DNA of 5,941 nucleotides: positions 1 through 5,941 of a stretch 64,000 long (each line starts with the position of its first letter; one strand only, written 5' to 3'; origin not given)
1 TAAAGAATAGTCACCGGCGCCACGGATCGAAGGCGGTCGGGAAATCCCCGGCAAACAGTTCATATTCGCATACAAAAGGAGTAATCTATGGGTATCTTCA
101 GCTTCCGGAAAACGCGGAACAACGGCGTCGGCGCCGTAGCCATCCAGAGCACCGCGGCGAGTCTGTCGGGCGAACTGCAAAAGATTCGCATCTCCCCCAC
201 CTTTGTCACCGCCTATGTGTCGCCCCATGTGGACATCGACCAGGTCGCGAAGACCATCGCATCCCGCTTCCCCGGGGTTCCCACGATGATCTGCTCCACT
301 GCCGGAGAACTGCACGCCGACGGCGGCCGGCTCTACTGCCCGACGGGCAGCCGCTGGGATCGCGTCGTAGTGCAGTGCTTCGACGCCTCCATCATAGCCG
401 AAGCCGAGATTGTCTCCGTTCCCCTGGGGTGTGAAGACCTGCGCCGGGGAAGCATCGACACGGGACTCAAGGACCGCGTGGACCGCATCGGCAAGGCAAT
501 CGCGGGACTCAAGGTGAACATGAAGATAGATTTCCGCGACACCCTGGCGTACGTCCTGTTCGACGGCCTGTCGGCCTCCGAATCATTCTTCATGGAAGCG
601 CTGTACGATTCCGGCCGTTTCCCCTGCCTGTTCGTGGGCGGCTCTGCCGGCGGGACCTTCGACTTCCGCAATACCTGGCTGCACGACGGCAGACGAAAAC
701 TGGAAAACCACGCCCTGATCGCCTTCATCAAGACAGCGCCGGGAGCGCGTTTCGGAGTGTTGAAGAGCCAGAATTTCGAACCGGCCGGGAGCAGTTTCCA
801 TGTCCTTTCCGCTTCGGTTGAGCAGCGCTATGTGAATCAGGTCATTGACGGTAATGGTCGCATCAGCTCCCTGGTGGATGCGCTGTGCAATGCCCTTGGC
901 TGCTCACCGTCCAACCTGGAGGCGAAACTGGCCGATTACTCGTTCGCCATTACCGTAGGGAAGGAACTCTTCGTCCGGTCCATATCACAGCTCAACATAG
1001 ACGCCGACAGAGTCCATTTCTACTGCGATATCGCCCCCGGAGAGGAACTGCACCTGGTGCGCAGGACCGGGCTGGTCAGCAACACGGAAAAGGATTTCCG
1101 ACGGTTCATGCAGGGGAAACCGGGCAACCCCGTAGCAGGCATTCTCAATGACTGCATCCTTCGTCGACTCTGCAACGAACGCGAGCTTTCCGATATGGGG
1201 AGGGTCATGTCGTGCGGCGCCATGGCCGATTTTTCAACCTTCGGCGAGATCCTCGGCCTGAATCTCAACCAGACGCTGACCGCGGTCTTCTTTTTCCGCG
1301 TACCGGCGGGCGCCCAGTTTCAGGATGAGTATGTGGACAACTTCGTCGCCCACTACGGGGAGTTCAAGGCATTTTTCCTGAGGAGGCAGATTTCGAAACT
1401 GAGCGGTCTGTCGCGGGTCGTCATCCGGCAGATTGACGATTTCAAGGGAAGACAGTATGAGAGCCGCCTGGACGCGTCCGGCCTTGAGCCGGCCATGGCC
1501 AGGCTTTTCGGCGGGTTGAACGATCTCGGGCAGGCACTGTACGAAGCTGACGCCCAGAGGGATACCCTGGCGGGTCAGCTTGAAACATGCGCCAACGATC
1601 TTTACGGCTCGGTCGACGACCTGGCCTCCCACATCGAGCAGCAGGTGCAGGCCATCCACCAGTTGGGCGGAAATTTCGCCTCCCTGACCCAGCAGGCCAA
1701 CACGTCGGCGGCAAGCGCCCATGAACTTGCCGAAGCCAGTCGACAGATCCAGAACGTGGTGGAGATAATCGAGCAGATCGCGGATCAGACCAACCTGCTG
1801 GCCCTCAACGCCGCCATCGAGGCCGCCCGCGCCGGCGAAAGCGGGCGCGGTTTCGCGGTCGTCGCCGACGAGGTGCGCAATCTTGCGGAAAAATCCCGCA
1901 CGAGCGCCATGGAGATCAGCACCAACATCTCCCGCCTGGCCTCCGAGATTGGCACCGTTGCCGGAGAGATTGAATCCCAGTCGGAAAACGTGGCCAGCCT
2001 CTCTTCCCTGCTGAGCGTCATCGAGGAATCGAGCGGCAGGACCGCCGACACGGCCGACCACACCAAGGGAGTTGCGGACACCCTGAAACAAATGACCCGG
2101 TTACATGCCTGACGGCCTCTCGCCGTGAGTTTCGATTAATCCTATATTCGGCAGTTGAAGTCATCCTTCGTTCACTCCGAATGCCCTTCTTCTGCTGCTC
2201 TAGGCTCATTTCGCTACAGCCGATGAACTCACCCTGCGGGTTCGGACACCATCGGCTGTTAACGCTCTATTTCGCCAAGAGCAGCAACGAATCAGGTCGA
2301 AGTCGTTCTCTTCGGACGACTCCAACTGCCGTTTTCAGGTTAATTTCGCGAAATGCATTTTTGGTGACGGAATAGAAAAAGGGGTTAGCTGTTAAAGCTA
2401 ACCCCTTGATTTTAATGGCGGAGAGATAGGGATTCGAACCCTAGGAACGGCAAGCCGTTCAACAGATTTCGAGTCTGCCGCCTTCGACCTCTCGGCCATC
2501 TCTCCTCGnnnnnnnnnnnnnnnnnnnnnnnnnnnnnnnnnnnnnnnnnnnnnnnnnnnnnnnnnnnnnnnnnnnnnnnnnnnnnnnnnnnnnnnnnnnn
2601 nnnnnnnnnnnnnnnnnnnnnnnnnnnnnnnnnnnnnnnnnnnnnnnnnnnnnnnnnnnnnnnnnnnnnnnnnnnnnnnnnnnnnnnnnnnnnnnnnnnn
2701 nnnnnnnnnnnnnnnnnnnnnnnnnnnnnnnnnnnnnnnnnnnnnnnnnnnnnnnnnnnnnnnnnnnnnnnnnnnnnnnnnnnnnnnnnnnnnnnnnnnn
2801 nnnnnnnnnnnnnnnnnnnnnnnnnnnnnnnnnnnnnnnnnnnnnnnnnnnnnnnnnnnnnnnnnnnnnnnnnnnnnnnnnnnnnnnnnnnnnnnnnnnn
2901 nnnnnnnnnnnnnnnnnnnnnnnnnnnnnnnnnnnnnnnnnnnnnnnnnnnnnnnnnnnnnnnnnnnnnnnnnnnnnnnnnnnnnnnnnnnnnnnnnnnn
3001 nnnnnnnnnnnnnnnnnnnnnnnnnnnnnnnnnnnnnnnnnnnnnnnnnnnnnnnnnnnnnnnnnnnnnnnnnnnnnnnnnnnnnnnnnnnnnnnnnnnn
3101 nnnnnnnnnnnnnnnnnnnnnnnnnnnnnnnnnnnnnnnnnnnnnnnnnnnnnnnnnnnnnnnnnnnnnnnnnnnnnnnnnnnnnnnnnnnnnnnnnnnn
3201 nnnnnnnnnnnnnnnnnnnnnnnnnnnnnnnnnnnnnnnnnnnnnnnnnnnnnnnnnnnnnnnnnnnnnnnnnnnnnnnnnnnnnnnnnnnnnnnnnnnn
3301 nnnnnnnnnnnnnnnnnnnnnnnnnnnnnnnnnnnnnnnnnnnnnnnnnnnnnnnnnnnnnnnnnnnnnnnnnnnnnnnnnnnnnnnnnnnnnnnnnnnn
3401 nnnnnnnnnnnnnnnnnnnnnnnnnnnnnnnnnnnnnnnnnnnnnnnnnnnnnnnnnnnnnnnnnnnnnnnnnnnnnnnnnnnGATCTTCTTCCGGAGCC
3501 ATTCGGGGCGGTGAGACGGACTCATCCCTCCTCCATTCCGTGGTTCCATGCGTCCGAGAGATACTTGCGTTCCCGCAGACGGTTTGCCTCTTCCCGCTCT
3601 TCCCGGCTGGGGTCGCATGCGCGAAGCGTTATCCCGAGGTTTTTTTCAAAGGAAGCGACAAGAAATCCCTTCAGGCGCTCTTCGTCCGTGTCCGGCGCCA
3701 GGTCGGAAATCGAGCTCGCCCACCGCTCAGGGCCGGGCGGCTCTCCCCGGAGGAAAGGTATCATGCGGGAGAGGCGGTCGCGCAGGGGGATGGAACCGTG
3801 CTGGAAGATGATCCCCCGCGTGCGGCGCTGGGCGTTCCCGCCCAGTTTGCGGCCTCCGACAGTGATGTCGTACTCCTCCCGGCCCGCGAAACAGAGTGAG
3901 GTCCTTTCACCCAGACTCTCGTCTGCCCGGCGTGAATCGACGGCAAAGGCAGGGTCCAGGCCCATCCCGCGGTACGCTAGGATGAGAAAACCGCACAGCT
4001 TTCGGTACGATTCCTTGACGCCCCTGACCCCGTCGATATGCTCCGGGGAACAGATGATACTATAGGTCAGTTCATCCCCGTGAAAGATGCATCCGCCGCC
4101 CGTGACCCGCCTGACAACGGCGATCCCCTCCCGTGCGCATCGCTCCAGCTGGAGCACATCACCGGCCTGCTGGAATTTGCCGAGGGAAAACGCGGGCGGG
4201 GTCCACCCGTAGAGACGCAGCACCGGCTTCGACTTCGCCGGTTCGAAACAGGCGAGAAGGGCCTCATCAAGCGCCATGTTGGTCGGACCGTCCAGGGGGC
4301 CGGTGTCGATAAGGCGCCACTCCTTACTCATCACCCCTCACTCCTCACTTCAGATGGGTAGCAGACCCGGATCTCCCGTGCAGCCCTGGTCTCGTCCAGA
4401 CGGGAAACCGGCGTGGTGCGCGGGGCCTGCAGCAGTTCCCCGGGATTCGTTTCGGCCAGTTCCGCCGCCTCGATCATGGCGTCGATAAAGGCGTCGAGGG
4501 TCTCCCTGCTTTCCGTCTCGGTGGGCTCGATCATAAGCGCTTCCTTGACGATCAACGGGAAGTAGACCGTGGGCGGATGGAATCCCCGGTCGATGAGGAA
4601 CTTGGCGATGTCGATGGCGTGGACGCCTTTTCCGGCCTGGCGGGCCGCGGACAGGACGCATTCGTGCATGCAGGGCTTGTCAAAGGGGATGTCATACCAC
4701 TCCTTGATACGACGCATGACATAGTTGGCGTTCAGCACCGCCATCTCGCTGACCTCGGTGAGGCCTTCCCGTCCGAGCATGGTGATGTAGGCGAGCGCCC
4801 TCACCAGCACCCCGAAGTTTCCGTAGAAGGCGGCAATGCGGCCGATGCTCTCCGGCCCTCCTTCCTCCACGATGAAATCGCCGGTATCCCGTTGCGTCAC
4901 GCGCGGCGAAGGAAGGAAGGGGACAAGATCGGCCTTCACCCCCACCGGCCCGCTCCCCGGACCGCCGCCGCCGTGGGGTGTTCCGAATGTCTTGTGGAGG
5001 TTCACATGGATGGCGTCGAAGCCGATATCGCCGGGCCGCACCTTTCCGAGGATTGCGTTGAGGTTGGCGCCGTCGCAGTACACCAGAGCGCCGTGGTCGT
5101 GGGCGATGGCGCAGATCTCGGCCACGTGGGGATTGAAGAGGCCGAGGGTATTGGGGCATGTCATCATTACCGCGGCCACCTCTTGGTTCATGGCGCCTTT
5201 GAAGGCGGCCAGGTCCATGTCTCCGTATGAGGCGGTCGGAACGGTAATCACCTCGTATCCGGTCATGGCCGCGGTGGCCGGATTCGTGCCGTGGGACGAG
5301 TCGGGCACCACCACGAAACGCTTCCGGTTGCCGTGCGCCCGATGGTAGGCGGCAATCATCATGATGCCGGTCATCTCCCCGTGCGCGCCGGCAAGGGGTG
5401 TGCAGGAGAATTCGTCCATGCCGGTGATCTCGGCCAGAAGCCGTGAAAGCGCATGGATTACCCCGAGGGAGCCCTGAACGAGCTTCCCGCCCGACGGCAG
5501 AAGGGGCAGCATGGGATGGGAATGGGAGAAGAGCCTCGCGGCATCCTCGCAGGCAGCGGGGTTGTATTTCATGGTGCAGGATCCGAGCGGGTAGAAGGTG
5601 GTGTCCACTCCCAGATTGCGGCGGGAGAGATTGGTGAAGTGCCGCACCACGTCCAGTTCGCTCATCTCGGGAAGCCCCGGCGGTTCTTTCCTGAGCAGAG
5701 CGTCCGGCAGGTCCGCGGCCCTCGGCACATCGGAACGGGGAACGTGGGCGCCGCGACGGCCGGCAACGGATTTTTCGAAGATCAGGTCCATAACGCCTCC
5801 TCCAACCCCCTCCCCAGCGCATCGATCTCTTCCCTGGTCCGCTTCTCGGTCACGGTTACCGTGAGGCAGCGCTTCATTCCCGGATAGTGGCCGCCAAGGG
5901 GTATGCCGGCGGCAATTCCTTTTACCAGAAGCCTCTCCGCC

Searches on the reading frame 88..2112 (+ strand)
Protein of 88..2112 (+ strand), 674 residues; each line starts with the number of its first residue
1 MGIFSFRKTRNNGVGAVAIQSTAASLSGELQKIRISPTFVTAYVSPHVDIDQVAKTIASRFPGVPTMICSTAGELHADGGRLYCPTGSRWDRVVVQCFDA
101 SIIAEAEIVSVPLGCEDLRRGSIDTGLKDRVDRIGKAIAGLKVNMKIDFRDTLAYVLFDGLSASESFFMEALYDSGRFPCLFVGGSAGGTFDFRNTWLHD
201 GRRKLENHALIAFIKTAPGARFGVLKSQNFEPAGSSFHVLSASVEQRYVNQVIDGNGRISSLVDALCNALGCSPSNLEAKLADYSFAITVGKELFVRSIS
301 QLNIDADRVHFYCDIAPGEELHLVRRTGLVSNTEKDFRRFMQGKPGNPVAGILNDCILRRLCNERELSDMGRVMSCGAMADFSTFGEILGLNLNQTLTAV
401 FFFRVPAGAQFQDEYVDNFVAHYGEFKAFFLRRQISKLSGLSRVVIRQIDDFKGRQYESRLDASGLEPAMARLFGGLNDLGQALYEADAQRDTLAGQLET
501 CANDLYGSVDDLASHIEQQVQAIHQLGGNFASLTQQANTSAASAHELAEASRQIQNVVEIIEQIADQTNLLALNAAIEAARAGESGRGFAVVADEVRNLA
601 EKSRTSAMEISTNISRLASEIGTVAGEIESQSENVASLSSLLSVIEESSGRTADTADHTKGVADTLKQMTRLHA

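Call 84: search_protein_families(library=pfam, proteins=[window:88-2112:+], max_evalue=0.00001)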
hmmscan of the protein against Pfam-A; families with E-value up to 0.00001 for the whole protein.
window:88-2112:+ (674 aa): 3 families
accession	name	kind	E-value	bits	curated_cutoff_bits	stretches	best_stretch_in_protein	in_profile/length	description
PF00015.26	MCPsignal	-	2.8e-33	115.6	34.6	1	542-669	23-147/172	Methyl-accepting chemotaxis protein (MCP) signalling domain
PF08495.15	FIST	-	4.3e-26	92.4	23.2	1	39-249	2-183/189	FIST N domain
PF10442.14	FIST_C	-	7.4e-12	46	28.5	1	264-388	3-129/131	FIST C domain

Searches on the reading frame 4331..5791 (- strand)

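Call 84: search_protein_families(library=pfam, proteins=[window:4331-5791:-], max_evalue=0.00001)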
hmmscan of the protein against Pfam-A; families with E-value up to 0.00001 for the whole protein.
window:4331-5791:- (486 aa): 3 families
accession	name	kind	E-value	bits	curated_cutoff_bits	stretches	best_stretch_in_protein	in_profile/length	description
PF21478.3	GcvP2_C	-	2.6e-26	92.3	27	1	348-446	2-103/122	Glycine dehydrogenase, C-terminal domain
PF02347.22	GDC-P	-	5.1e-13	49.1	26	1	29-294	32-284/429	Glycine cleavage system P-protein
PF00266.25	Aminotran_5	-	1.8e-09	37.5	21.5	1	145-274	76-207/371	Aminotransferase class-V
